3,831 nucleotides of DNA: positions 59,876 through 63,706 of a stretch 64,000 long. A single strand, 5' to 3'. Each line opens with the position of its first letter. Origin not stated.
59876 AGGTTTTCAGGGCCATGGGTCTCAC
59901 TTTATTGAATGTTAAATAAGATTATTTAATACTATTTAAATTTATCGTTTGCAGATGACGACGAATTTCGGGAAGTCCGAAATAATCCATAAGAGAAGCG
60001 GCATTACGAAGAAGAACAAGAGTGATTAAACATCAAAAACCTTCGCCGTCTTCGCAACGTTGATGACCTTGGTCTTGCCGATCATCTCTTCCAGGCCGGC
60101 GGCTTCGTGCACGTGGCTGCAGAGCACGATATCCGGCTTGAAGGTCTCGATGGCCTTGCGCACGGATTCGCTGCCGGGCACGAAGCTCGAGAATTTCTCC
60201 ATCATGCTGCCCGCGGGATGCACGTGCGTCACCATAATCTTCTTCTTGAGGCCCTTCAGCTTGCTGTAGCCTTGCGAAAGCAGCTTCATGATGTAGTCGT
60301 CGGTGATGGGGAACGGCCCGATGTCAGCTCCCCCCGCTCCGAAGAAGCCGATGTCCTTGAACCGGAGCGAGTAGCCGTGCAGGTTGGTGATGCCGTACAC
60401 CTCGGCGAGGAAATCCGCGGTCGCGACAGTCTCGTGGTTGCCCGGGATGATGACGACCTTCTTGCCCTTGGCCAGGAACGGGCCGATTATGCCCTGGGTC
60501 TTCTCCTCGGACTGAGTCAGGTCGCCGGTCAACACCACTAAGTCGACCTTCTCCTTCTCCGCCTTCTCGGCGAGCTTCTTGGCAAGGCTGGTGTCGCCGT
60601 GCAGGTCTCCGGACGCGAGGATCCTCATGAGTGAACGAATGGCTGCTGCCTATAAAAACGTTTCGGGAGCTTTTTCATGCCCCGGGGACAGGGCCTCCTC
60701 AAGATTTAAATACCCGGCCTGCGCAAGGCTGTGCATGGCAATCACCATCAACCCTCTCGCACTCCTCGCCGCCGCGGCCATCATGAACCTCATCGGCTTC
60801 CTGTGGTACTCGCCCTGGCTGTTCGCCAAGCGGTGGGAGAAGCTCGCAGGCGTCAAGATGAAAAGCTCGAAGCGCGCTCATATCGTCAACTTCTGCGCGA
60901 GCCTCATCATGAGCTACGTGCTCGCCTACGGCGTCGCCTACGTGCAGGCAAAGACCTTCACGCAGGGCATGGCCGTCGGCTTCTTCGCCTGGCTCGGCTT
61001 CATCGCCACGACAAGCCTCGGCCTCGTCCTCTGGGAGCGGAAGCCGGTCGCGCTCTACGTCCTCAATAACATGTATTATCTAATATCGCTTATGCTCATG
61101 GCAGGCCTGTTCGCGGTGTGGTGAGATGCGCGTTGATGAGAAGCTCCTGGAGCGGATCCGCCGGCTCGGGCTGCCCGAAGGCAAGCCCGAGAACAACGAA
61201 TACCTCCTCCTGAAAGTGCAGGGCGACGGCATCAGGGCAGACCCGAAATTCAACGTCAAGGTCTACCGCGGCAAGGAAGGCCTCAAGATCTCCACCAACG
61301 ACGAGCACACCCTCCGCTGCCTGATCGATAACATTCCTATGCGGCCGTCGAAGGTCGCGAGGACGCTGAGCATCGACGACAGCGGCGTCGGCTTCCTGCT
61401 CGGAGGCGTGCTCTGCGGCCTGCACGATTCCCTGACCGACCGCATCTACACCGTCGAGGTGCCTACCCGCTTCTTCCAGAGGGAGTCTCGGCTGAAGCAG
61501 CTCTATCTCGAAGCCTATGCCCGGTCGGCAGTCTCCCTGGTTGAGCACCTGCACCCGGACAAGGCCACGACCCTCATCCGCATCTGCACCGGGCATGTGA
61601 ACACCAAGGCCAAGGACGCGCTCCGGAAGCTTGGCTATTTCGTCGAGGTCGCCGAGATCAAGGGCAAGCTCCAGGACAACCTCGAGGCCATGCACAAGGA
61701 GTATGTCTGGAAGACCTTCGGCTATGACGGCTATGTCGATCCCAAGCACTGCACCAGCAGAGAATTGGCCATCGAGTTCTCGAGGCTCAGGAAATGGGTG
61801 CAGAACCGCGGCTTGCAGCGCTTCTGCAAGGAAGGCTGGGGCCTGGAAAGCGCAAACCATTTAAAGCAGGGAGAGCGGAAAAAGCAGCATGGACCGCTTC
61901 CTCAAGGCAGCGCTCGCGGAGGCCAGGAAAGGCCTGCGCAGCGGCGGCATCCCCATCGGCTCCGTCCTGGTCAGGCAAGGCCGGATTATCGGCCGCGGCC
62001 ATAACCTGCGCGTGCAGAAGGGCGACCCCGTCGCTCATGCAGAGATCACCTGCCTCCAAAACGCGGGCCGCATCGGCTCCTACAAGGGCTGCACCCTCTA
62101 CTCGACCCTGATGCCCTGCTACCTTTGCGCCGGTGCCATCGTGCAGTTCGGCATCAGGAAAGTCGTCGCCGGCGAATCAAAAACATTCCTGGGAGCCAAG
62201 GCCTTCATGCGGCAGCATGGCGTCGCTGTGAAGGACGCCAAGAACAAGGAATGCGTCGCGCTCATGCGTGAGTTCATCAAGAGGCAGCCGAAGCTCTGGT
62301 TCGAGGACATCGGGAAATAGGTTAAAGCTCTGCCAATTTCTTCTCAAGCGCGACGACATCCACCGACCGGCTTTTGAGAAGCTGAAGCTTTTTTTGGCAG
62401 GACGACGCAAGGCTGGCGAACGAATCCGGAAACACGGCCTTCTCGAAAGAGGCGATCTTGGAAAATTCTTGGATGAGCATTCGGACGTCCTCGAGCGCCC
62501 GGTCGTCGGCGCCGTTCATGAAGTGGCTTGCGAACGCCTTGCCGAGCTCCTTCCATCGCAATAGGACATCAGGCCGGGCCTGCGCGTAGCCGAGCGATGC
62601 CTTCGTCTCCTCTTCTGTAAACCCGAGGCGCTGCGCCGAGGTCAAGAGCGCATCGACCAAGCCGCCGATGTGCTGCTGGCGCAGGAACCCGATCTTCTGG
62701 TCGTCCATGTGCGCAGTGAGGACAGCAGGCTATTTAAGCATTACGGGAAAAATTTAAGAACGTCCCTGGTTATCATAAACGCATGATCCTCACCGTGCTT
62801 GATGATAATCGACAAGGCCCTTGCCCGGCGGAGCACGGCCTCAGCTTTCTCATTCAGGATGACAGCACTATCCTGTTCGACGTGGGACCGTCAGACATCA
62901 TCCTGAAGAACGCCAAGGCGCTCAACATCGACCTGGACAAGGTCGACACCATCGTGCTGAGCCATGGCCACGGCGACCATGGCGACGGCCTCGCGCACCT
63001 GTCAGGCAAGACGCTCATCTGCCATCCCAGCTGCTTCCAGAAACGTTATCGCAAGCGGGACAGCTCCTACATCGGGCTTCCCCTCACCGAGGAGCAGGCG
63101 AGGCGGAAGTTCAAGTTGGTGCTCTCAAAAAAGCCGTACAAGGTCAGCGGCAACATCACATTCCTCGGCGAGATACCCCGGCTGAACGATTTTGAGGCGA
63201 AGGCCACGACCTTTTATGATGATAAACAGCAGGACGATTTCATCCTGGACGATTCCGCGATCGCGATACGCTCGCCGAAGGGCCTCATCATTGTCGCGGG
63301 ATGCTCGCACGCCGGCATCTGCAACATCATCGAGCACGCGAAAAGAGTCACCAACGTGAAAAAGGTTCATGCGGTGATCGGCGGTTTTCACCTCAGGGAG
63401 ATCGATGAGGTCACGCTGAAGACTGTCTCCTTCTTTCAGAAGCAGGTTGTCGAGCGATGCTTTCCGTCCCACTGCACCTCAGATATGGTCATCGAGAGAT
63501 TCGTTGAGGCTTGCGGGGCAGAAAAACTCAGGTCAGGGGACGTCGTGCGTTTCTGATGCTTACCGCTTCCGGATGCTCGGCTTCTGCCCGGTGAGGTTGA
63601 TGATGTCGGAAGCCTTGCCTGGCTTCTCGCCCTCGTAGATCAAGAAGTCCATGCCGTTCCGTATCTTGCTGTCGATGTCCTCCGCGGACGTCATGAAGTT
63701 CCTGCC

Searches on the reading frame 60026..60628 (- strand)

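Call 8: search_protein_families(library=pfam, proteins=[window:60026-60628:-], max_evalue=0.001)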
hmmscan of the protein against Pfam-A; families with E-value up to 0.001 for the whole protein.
window:60026-60628:- (200 aa): 4 families
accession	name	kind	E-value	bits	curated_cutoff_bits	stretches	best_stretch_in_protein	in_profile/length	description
PF00149.33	Metallophos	-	2.6e-19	70.8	21.5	1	1-175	1-190/191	Calcineurin-like phosphoesterase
PF14582.11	Metallophos_3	-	6e-13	49.2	28.2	2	124-190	171-235/259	Metallophosphoesterase, calcineurin superfamily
PF12850.12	Metallophos_2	-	5.2e-10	40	27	1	1-190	1-131/154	Calcineurin-like phosphoesterase superfamily domain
PF02310.24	B12-binding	-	0.00093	19.5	32.1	0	12-76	36-101/121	B12 binding domain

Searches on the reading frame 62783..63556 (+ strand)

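Call 8: search_protein_families(library=pfam, proteins=[window:62783-63556:+], max_evalue=0.001)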
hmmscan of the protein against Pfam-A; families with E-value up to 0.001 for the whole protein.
window:62783-63556:+ (257 aa): 3 families
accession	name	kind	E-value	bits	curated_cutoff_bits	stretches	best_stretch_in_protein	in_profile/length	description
PF00753.33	Lactamase_B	-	4.3e-08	33.8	22.7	1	19-75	6-65/196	Metallo-beta-lactamase superfamily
PF12706.13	Lactamase_B_2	-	5.8e-06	26.5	27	1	29-86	2-68/200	Beta-lactamase superfamily domain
PF13173.12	AAA_14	-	0.00096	19.6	27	0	74-162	13-102/129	AAA domain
